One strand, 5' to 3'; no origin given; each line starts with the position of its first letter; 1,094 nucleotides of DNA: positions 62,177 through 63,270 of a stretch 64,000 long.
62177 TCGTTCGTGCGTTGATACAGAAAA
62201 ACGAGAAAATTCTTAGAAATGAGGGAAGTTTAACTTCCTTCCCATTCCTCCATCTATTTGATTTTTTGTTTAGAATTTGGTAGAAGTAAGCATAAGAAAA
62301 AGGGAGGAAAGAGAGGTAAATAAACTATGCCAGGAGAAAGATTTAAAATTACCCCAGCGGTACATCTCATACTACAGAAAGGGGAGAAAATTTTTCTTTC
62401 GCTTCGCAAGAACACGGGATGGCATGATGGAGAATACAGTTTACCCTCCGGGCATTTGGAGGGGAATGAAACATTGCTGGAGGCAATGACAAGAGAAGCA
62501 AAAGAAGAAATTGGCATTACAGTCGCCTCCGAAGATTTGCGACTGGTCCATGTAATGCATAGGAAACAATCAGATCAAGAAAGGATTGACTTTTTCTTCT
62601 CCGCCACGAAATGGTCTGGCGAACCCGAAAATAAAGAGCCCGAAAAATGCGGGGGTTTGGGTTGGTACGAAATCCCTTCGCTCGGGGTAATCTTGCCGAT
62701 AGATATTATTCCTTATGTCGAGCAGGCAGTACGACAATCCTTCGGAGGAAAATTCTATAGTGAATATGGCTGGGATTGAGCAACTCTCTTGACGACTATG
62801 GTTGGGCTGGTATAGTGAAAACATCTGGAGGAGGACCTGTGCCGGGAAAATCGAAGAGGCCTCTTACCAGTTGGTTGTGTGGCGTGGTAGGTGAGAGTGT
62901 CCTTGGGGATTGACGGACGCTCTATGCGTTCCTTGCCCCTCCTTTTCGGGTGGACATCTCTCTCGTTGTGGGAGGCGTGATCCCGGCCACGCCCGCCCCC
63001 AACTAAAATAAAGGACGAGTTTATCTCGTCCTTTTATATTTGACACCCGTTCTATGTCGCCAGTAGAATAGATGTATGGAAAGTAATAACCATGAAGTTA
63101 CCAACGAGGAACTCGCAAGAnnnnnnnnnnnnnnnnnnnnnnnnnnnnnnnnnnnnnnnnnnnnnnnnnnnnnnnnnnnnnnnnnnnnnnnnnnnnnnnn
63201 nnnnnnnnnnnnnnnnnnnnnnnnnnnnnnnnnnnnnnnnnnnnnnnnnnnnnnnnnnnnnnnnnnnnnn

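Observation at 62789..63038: A promoter- and terminator-bounded GC-rich structured RNA of ~215 nt has a rod-like fold and a large asymmetric bubble, making it a 6S-like candidate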

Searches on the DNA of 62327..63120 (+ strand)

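Call 4: search_rna_families(source=window, start=62700, end=63120, threshold=evalue, max_evalue=10, show_alignments=4)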
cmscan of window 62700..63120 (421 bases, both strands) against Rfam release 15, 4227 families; matches with E-value up to 10: 5.
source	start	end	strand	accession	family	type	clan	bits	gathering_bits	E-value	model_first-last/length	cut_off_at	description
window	63006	63083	+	RF01730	Termite-leu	Cis-reg;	-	21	51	0.037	1-78/78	no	Termite-leu RNA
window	63001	63073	-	RF02029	sraA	Gene; sRNA;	-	20.6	56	0.9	1-95/95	no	sraA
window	62953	63041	+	RF02551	DapZ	Cis-reg;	-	18.7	56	0.78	1-78/78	no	ABC transporter regulator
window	62959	63019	-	RF02466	Ms_AS-8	Gene; sRNA;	-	13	48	6.2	1-74/74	no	Actinobacteria sRNA Ms_AS-8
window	63066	63084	+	RF01833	astro_FSE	Cis-reg; frameshift_element;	-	10.2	70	6.8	1-55/55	no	ribosomal frameshift site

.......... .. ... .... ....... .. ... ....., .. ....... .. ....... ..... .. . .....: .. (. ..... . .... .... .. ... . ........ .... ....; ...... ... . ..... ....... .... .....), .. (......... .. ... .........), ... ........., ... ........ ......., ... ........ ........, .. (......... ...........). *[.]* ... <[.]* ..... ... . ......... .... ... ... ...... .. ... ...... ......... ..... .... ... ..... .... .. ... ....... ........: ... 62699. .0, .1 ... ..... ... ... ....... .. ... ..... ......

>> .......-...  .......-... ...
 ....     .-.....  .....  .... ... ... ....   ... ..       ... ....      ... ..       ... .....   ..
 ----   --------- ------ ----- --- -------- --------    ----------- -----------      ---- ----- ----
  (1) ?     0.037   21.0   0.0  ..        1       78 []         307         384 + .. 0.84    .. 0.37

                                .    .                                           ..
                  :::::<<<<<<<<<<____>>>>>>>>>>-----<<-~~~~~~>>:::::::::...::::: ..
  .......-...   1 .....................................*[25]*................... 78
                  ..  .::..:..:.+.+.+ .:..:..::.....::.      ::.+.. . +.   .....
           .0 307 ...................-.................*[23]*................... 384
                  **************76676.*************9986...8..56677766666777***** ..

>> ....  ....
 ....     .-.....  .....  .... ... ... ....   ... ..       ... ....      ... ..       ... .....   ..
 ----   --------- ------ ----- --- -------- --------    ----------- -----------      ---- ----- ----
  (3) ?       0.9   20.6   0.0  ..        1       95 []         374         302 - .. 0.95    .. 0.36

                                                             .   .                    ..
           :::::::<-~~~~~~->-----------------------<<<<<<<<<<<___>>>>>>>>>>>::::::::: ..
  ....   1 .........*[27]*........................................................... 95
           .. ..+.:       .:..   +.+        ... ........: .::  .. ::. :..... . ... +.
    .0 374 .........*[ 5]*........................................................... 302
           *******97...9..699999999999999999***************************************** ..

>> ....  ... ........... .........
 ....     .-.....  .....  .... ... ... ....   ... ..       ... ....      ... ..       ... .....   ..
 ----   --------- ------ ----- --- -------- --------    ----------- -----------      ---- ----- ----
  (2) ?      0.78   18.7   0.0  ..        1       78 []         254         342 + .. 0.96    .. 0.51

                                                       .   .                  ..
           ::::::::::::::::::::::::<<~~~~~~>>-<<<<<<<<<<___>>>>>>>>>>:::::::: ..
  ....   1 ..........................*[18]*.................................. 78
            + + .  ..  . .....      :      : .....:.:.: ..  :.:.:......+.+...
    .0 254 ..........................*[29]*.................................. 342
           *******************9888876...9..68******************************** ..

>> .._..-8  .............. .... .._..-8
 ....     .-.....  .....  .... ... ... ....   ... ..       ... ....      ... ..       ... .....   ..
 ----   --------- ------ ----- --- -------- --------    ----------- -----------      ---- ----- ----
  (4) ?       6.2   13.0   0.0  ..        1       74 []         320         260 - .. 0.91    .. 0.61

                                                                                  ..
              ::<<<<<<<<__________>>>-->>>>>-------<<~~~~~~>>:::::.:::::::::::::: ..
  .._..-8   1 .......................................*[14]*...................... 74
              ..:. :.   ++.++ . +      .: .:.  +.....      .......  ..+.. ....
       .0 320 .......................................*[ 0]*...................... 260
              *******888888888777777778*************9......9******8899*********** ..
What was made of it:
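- On alpha-r14-type sRNA (RF02344): No hit on the window copy (call 4).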

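Call 38: search_rna_families(sources=[L156, L051], threshold=gathering)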
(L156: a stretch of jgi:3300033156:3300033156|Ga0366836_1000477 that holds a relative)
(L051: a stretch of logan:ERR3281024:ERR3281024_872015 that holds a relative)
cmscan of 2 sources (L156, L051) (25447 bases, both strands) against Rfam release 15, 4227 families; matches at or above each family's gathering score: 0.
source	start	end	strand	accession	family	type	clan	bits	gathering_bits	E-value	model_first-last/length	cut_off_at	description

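Call 43: search_rna_families(source=L051, start=2081, end=2530, threshold=evalue, max_evalue=10, show_alignments=2)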
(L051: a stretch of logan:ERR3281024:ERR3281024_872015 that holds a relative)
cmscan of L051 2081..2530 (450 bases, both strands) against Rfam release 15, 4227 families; matches with E-value up to 10: 3.
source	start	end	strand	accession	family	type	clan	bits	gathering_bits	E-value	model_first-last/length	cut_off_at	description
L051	2295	2327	+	RF00844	mir-67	Gene; miRNA;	-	15.2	53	1.4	24-63/84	no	mir-67 microRNA precursor family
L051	2287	2391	+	RF02344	ar14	Gene; sRNA;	-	14.7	58.8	1.8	1-123/123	no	Alphaproteobacterial ar14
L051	2351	2399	+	RF01151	snoU82P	Gene; snRNA; snoRNA; CD-box;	-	9.4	42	8.1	1-55/55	no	Small nucleolar RNA U82P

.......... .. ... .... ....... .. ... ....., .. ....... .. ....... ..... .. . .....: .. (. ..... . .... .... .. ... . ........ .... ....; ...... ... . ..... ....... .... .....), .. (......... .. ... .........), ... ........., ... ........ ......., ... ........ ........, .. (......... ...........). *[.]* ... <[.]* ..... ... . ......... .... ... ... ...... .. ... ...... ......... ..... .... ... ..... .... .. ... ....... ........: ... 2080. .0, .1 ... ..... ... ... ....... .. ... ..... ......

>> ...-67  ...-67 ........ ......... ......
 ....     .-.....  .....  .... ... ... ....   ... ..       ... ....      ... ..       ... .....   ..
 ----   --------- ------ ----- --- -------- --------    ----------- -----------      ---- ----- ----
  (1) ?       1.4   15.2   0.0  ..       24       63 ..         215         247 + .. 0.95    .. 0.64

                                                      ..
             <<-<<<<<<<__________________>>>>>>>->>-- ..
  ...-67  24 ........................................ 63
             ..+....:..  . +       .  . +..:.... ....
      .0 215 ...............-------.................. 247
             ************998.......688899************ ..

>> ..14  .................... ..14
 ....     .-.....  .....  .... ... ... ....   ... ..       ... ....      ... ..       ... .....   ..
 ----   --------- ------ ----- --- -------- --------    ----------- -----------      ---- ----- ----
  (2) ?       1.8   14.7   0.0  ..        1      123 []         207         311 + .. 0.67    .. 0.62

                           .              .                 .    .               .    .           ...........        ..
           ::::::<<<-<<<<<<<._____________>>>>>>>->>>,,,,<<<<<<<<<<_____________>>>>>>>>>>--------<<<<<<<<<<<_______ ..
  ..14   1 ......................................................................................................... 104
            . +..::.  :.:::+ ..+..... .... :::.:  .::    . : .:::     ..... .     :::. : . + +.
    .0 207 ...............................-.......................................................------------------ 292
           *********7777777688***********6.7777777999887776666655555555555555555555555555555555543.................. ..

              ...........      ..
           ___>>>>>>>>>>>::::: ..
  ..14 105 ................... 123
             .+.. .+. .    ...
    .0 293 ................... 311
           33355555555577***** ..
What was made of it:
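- On 6S RNA: No 6S hit at E<=10 with lax filters on 62700-63120 (call 4) or L051 2081-2530 (call 43).
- On alpha-r14-type sRNA (RF02344): 14.7 bits, E=1.8, on L051 only (call 43).
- On Riboswitch / cis-regulatory leader: No riboswitch model matches (calls 4, 43).
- No 6S-family hit even at E<=10 on either copy (calls 4, 43). L051's central loop ACACCUCCACC gives a weak alpha-r14-like alignment (14.7 bits, call 43). No riboswitch family matches (calls 4, 43).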

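Call 62: search_dna_similar(query=window:62780-63045:+, collection=phages, mode=distant, max_evalue=0.01)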
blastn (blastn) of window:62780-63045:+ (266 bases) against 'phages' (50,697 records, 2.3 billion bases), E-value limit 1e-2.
No match.

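Call 63: search_dna_similar(query=window:62780-63045:+, collection=plasmids, mode=distant, max_evalue=0.01)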
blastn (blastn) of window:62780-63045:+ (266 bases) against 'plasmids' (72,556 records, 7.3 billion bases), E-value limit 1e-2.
No match.
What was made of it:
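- Tried and rejected: blastn against phage and plasmid collections found nothing (calls 62, 63).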

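Call 74: build_rna_model(alignment_id=A3, structure=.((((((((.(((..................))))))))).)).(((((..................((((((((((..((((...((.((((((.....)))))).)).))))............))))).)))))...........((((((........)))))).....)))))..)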
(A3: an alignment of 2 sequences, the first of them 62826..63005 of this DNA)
Model R1 built from alignment A3 (2 sequences, 180 columns); structure: as given.
model positions 180; base pairs 44; branch points 2; effective number of sequences 0.75; information 0.59 bits per position. Calibrated on 0.2 Mb of random sequence (short: E-values are rough).
structure used (alignment columns):
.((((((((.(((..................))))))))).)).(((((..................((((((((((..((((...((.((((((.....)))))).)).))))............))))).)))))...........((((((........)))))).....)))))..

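Call 75: search_with_rna_model(model_id=R1, sources=[L051, L014, L015, L016, L018, L021, L024, L025, L027, L030, L031, L035, L036, L037, L042, L044, L045, L047, L048, L049, L052, L053, L156, L157, L159, L160, L019, L029, L026, L033], max_evalue=10, show_alignments=3)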
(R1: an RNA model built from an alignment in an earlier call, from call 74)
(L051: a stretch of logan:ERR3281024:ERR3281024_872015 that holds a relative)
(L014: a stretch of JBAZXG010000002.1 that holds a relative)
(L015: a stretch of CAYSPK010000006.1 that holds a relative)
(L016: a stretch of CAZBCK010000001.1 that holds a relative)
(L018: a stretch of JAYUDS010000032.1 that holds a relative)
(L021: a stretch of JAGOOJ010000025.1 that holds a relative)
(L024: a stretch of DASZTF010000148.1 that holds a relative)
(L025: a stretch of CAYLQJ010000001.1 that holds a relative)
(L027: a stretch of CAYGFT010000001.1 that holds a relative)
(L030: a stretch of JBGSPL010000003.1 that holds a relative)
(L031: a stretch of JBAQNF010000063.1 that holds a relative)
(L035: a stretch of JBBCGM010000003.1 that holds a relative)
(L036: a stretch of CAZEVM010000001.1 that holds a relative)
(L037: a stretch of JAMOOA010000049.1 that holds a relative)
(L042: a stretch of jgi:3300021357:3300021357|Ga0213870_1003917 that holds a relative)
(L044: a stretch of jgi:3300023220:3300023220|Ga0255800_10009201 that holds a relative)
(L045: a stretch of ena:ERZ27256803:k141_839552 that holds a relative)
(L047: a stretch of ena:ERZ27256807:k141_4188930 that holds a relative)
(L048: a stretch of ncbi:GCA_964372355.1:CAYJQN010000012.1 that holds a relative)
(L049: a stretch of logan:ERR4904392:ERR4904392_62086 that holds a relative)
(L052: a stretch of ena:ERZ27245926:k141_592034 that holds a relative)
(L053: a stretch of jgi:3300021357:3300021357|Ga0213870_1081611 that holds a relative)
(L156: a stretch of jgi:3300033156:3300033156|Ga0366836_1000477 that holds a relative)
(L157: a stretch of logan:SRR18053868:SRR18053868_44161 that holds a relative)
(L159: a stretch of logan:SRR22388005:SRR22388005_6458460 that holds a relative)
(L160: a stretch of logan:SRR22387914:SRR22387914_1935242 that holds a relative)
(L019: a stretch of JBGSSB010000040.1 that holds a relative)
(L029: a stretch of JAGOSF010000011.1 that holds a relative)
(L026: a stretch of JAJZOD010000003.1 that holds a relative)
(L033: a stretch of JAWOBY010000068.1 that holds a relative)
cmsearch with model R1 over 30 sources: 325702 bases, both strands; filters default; matches with E-value up to 10: 1.
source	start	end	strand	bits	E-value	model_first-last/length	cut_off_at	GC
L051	2172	2392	+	31.6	4.2e-06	1-180/180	no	0.6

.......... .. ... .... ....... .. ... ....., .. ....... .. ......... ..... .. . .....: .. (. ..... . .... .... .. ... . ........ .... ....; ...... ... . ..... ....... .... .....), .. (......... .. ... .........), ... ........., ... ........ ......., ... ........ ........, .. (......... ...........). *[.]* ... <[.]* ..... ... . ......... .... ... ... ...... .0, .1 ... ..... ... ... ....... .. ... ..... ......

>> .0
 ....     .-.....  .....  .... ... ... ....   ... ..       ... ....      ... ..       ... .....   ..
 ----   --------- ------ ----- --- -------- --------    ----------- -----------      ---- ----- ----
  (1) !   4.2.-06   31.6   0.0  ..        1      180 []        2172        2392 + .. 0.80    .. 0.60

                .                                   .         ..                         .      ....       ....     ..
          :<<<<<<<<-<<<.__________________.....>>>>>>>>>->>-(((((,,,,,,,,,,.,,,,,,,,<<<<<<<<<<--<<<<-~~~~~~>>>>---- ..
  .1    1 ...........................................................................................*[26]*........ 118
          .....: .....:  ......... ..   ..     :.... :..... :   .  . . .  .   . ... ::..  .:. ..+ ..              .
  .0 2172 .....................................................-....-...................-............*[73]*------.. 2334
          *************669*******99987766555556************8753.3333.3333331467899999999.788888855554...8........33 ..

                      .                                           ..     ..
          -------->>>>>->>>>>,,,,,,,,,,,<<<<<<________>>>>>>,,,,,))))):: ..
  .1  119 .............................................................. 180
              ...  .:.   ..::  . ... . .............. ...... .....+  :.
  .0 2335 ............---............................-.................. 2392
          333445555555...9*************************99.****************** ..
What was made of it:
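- A covariance model built from the window sequence alone finds L051 full length at 31.6 bits, E about 4e-6, and nothing else in 326 kb of Patescibacteria-type loci (call 75).
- Tried and rejected: A covariance model built from the window copy found only L051 in 326 kb of Patescibacteria-type loci (call 75).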

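Call 77: search_with_rna_model(model_id=R1, sources=[window, L051], max_evalue=0.01, make_alignment=true)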
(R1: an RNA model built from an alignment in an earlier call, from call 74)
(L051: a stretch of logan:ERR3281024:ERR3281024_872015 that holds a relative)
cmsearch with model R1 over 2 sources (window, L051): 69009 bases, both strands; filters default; matches with E-value up to 0.01: 2.
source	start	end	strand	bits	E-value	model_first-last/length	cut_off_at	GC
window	62826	63005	+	235.8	1.8e-59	1-180/180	no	0.6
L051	2172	2392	+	31.6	9e-07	1-180/180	no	0.6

Alignment A4: 2 matches aligned to the model, 260 columns, each read 5' to 3' on its own strand. Consensus structure (alignment columns), stored with it:
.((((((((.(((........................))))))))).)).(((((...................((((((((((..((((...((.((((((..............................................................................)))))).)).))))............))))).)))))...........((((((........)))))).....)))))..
